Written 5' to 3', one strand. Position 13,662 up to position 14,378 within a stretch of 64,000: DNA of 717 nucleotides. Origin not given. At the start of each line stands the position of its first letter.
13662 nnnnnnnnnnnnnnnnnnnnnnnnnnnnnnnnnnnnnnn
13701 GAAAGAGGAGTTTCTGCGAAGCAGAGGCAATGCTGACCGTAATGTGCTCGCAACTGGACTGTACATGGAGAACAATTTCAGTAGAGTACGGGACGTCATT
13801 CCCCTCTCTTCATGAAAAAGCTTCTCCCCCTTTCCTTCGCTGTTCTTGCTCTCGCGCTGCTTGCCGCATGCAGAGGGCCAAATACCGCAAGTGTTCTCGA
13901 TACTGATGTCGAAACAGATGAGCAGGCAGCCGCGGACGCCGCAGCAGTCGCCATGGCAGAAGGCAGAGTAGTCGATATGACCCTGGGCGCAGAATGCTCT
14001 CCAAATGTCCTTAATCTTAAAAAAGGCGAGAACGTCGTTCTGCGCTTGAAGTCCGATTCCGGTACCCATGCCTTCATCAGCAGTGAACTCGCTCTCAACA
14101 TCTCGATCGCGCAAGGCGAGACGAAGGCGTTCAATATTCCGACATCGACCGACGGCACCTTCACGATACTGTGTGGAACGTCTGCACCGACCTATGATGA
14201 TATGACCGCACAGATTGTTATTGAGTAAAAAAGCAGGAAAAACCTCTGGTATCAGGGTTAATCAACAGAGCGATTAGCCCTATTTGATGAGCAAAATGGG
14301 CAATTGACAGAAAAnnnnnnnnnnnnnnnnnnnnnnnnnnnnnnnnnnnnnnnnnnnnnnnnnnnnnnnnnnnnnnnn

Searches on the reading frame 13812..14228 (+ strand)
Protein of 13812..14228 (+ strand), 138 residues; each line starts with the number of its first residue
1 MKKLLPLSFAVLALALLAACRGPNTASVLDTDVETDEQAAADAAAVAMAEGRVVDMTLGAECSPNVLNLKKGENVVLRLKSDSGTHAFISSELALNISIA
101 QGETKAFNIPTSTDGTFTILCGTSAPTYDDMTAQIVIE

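Call 61: search_protein_families(library=pfam, proteins=[window:13812-14228:+])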
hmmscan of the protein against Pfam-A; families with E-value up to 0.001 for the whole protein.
window:13812-14228:+ (138 aa): 1 family
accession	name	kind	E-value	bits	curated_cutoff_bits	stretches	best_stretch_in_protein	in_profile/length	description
PF13473.12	Cupredoxin_1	-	3.3e-09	37.1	27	1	39-123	18-94/104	Cupredoxin-like domain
